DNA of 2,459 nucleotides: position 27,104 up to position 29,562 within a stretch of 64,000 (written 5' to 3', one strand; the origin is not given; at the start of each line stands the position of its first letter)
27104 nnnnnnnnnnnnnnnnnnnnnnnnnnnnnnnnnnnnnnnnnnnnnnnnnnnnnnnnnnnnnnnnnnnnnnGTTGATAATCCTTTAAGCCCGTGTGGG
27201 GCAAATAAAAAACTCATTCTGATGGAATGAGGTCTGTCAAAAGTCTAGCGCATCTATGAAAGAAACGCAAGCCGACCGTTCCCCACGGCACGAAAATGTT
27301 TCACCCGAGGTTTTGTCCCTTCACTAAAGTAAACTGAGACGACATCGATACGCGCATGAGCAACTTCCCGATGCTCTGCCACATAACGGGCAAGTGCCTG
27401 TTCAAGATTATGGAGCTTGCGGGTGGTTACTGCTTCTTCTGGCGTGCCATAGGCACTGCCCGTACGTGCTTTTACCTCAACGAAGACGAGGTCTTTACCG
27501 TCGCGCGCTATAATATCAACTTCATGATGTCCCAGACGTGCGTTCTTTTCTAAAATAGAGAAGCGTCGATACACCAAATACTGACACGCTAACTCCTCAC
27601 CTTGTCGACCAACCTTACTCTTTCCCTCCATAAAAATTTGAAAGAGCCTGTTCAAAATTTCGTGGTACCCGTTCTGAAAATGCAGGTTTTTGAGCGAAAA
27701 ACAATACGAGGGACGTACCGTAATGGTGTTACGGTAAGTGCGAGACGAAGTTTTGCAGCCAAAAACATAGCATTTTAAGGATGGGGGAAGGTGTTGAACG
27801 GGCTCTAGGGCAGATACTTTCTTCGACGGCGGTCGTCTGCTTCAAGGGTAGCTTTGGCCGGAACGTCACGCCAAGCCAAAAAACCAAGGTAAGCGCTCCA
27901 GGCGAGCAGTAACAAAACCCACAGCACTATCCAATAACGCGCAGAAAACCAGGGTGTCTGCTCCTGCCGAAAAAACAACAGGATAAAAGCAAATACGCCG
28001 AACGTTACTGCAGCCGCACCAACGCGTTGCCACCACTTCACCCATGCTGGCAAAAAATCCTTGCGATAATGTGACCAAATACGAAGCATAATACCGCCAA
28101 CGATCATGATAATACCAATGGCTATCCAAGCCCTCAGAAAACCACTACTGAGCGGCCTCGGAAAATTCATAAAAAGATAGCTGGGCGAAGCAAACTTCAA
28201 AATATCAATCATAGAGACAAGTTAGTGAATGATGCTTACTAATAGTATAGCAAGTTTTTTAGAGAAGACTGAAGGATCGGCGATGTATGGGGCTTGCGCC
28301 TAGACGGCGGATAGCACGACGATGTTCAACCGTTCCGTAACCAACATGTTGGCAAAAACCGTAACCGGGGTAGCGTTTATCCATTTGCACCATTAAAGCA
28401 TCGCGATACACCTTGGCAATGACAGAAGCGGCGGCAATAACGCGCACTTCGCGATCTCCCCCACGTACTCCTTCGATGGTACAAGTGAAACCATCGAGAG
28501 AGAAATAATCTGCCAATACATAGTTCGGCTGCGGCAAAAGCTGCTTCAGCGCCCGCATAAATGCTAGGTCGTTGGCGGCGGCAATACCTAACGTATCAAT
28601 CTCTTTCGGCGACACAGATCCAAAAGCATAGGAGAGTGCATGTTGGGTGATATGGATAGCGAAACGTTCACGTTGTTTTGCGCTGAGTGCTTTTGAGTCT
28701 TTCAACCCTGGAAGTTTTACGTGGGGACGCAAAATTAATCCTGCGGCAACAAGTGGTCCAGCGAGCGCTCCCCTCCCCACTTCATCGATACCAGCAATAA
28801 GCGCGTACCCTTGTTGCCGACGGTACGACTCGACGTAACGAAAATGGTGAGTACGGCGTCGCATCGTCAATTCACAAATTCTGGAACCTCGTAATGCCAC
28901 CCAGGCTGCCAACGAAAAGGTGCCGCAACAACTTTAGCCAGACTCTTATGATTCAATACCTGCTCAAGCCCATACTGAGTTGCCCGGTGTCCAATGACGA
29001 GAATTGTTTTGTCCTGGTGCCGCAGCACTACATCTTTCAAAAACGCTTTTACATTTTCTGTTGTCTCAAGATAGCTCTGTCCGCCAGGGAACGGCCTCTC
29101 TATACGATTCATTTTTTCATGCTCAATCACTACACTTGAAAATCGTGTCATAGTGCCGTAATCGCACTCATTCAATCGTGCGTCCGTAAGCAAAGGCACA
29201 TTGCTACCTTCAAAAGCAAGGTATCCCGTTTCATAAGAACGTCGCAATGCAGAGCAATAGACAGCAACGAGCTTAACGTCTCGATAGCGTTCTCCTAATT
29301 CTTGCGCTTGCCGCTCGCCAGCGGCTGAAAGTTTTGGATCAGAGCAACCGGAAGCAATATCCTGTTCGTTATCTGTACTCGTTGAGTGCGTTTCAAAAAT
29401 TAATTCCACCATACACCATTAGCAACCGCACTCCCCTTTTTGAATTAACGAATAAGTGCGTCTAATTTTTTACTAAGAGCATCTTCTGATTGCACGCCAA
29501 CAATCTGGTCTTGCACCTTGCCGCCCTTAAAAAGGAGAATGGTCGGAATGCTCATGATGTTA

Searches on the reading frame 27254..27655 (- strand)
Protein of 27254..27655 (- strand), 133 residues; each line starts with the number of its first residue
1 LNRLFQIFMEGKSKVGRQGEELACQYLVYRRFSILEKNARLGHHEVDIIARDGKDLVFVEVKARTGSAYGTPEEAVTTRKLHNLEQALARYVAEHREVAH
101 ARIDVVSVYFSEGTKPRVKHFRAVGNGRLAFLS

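Call 7: search_protein_families(library=pfam, proteins=[window:27254-27655:-], max_evalue=0.001)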
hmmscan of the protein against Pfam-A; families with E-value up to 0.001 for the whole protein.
window:27254-27655:- (133 aa): 2 families
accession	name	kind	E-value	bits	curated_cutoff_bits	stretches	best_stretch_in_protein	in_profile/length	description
PF02021.23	UPF0102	-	4.6e-24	85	23.6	1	19-108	1-80/80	Uncharacterised protein family UPF0102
PF08378.17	NERD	-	3e-06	28.1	22.1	1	16-81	2-73/111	Nuclease-related domain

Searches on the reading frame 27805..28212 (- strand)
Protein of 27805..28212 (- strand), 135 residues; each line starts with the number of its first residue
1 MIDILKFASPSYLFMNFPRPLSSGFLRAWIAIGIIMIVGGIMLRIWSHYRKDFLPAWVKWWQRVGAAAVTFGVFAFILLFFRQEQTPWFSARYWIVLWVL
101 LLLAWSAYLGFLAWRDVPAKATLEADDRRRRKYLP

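Call 7: search_protein_families(library=pfam, proteins=[window:27805-28212:-], max_evalue=0.001)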
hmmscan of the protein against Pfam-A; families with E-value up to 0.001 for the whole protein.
window:27805-28212:- (135 aa): 1 family
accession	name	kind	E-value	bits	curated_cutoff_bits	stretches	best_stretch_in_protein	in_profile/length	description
PF01694.28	Rhomboid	-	0.00015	22.4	22.6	1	23-115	38-119/143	Rhomboid domain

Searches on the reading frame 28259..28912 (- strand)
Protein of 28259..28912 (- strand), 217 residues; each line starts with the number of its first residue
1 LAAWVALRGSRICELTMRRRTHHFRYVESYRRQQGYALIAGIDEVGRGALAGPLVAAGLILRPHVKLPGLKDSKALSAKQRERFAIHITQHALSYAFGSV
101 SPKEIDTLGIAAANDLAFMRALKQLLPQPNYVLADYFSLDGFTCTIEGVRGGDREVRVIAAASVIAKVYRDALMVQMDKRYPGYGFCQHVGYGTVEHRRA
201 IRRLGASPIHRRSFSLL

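Call 7: search_protein_families(library=pfam, proteins=[window:28259-28912:-], max_evalue=0.001)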
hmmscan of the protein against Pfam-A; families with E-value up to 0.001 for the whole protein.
window:28259-28912:- (217 aa): 1 family
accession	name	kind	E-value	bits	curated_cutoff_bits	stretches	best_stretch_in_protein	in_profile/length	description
PF01351.25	RNase_HII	-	1.4e-35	123.5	25.8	1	40-215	1-197/199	Ribonuclease HII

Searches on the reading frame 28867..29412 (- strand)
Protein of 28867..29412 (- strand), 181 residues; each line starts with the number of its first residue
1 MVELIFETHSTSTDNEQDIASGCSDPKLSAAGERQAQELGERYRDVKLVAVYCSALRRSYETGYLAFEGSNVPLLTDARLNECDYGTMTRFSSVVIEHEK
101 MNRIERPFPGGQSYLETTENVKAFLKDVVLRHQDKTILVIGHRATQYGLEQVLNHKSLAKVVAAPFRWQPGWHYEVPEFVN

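Call 7: search_protein_families(library=pfam, proteins=[window:28867-29412:-], max_evalue=0.001)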
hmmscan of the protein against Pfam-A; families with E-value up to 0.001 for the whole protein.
window:28867-29412:- (181 aa): 1 family
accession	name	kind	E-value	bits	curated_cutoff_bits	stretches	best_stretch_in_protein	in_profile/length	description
PF00300.27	His_Phos_1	-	6.1e-26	91.7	21.7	1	9-145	6-150/194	Histidine phosphatase superfamily (branch 1)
